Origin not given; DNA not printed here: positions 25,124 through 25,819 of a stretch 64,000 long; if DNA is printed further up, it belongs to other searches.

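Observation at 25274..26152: Novel fusion: unknown N-terminal domain + dCMP-deaminase-like zinc domain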

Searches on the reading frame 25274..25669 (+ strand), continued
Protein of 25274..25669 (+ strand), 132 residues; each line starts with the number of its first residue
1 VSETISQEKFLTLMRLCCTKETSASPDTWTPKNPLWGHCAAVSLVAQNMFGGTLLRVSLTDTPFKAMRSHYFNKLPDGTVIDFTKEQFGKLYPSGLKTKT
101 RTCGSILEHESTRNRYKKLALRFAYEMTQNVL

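Call 67: get_annotated_region(hit=H8, flank=4000)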
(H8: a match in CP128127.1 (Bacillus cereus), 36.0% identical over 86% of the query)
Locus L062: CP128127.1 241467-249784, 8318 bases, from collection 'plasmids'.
description: Bacillus cereus strain SIN1.2 plasmid unnamed1, complete sequence
organism: Bacillus cereus (NCBI taxid 1396)
taxonomy: Bacteria; Bacillota; Bacilli; Bacillales; Bacillaceae; Bacillus; Bacillus cereus
host: -; source: bacterial isolate,pine forrest soil between two spruce trees; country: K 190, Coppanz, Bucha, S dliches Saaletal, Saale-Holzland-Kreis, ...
typing (MOB-suite, as given by PLSDB): non-mobilizable
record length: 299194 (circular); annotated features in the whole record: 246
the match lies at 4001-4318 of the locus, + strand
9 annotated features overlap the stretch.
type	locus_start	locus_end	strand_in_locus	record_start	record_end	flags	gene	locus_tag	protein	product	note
CDS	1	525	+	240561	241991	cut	-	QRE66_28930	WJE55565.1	IS4 family transposase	-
CDS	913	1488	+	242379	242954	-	-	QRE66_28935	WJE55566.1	TetR/AcrR family transcriptional regulator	-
CDS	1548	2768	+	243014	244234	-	-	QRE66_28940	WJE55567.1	MFS transporter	-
CDS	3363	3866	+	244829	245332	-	-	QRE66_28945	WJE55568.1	GNAT family N-acetyltransferase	-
CDS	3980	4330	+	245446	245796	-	-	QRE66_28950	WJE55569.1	hypothetical protein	-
CDS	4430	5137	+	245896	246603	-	-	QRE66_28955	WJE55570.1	IS6 family transposase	-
CDS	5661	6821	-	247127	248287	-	-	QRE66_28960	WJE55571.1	site-specific integrase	-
CDS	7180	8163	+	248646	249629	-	-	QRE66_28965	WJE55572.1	DNA-binding protein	-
CDS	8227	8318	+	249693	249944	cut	-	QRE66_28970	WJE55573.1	NUMOD4 domain-containing protein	-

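Call 68: get_annotated_region(hit=H9, flank=4000)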
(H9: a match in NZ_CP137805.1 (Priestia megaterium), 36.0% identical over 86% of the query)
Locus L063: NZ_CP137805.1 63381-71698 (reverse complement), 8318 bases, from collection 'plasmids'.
description: Priestia megaterium strain Y18-01 plasmid unnamed5, complete sequence
organism: Priestia megaterium (NCBI taxid 1404)
taxonomy: Bacteria; Bacillota; Bacilli; Bacillales; Bacillaceae; Priestia; Priestia megaterium
host: -; source: Bacillus megaterium assembly,Arshan water; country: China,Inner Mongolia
typing (MOB-suite, as given by PLSDB): mobilizable; replicon rep_cluster_385; relaxase MOBP,MOBP
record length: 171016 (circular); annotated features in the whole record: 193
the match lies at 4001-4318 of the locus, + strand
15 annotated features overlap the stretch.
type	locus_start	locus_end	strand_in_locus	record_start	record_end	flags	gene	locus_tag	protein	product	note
CDS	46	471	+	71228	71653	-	-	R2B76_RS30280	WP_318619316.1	hypothetical protein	-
CDS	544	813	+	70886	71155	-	-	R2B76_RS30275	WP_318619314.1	hypothetical protein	-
CDS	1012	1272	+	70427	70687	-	-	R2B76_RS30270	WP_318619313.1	hypothetical protein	-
CDS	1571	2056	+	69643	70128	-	-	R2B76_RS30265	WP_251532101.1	YrvL family regulatory protein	-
CDS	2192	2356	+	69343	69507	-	-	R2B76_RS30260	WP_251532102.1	hypothetical protein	-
CDS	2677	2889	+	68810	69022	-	-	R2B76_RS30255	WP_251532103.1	helix-turn-helix transcriptional regulator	-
CDS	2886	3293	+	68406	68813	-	-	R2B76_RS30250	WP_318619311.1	hypothetical protein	-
CDS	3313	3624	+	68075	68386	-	-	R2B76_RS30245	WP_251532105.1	hypothetical protein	-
CDS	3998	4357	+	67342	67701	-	-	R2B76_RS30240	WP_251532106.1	hypothetical protein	-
CDS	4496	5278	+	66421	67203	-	-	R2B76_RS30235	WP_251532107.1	GNAT family N-acetyltransferase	-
CDS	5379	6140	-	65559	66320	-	-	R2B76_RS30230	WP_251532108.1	site-2 protease family protein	GO:0006508 - proteolysis [Evidence IEA]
CDS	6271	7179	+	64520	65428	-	-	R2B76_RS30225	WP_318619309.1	hypothetical protein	-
CDS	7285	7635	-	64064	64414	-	-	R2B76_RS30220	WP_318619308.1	DUF2178 domain-containing protein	-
CDS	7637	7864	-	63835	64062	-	-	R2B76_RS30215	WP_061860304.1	helix-turn-helix transcriptional regulator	-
CDS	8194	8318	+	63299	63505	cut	-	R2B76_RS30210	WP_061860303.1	helix-turn-helix transcriptional regulator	-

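Call 69: get_annotated_region(hit=H16, flank=4000)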
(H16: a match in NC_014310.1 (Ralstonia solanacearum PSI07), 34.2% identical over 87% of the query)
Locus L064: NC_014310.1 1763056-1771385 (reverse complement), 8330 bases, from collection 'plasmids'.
description: Ralstonia solanacearum PSI07 plasmid mpPSI07, complete sequence
organism: Ralstonia solanacearum PSI07 (NCBI taxid 859657)
taxonomy: Bacteria; Pseudomonadota; Betaproteobacteria; Burkholderiales; Burkholderiaceae; Ralstonia; Ralstonia solanacearum; Ralstonia solanacearum PSI07
host: -; source: -; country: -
typing (MOB-suite, as given by PLSDB): non-mobilizable; replicon rep_cluster_46
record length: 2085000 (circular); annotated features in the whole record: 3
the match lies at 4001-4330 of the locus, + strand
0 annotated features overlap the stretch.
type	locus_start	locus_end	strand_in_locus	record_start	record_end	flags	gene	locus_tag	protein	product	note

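Call 70: get_annotated_region(hit=H4, flank=4000)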
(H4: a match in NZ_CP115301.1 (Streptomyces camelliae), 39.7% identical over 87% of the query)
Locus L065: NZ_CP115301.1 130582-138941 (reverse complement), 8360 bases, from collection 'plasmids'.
description: Streptomyces camelliae strain HUAS 2-6 plasmid punmamed1, complete sequence
organism: Streptomyces camelliae (NCBI taxid 3004093)
taxonomy: Bacteria; Actinomycetota; Actinomycetes; Kitasatosporales; Streptomycetaceae; Streptomyces; Streptomyces camelliae
host: -; source: microorganism,rhizosphere soil; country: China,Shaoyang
typing (MOB-suite, as given by PLSDB): non-mobilizable
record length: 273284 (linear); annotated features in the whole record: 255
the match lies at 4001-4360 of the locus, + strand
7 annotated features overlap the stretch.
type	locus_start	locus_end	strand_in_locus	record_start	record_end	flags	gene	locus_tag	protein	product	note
CDS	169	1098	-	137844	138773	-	sigJ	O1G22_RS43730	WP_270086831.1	RNA polymerase sigma factor SigJ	GO:0006352 - DNA-templated transcription initiation [Evidence IEA]; GO:0006355 - regulation of DNA-templated ...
CDS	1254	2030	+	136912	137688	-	-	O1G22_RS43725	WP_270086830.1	NAD(P)H-binding protein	-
CDS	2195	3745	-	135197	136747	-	-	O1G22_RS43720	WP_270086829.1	right-handed parallel beta-helix repeat-containing protein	-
CDS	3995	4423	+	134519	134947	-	-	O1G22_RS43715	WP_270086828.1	hypothetical protein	-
CDS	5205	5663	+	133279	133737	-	-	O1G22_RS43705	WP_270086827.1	PaaI family thioesterase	-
CDS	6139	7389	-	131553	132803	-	-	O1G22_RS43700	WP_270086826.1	hypothetical protein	-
CDS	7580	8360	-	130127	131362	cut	-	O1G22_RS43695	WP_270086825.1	ATP-grasp domain-containing protein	-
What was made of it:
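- Closest known: YunG family. Different: PGAP calls the plasmid copies 'hypothetical protein' (calls 67, 68, 70).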

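Call 73: fold_search(model_id=the predicted structure, library=pdb)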
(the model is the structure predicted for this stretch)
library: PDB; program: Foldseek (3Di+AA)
matches with E <= 10: 44; with E <= 0.001: 0
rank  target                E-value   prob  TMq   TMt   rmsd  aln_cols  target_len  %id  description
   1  2hly                  1.1e+00  0.25  0.46  0.34   7.1       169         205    9  The crystal structure of genomics APC5867 (released 2006-07-18)
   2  3t6b_A                1.4e+00  0.06  0.19  0.05  11.7       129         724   11  Structure of human DPPIII in complex with the opioid peptide Tynorphin, at 2.4 Angstroms (released 2012-04-04)
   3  5e2q_A                2.2e+00  0.04  0.19  0.05  11.6       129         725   12  Structure of human DPP3 in complex with angiotensin-II (released 2016-04-13)
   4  5xjb_A                2.2e+00  0.03  0.22  0.11  15.2       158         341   12  The Crystal Structure of the Minimal Core Domain of the Microtubule Depolymerizer KIF2C Complexed with ADP-Mg-BeFx (released 2017-09-13)
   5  3fvy                  2.8e+00  0.04  0.19  0.06  11.6       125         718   10  Crystal structure of human Dipeptidyl Peptidase III (released 2009-02-03)
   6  5xjb_B                3.2e+00  0.02  0.23  0.11  14.5       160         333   11  The Crystal Structure of the Minimal Core Domain of the Microtubule Depolymerizer KIF2C Complexed with ADP-Mg-BeFx (released 2017-09-13)
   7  7lbm_A                3.4e+00  0.05  0.27  0.05  11.7       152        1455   16  Structure of the human Mediator-bound transcription pre-initiation complex (released 2021-03-24)
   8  5e3c_A                3.8e+00  0.03  0.19  0.06  11.3       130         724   10  Structure of human DPP3 in complex with hemorphin like opioid peptide IVYPW (released 2016-04-13)
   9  4w60_D                4.0e+00  0.07  0.30  0.33   8.5       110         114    8  The structure of Vaccina virus H7 protein displays A Novel Phosphoinositide binding fold required for membrane biogene (released 2014-12-31)
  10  5flm_A                4.5e+00  0.04  0.27  0.04  12.1       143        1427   15  Structure of transcribing mammalian RNA polymerase II (released 2016-01-20)
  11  1zh8_B                4.5e+00  0.02  0.18  0.10   9.3        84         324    8  Crystal structure of Oxidoreductase (TM0312) from Thermotoga maritima at 2.50 A resolution (released 2005-05-10)
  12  9f8e_C                5.0e+00  0.04  0.19  0.15   9.0        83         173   11  SLPL/SLPH (H/L) complex from C. difficile SlpA (Ox247_delta_orf2 strain, SLCT11) (released 2025-09-03)
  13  8pil_F                5.0e+00  0.03  0.24  0.18  14.9       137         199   14  E. coli transcription complex paused at ops site and bound to RfaH and NusA (released 2024-04-24)
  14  4tnp_B                5.0e+00  0.02  0.22  0.08  21.1       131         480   14  Structural basis of cellular dNTP regulation, SAMHD1-GTP-dCTP-cCTP complex (released 2014-10-01)
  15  6no4_B                5.0e+00  0.02  0.20  0.14  17.7       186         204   10  ADP bound to L227bF mutant ATP-grasp fold of Blastocystis hominis succinyl-CoA synthetase (released 2019-07-17)
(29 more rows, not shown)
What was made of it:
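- On Papain/transglutaminase-like cysteine enzyme superfamily: Foldseek's best hit is E 1.1 with probability 0.25 (call 73).
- Tried and rejected: (2) Foldseek against the PDB for the N-domain gave nothing significant (call 73).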
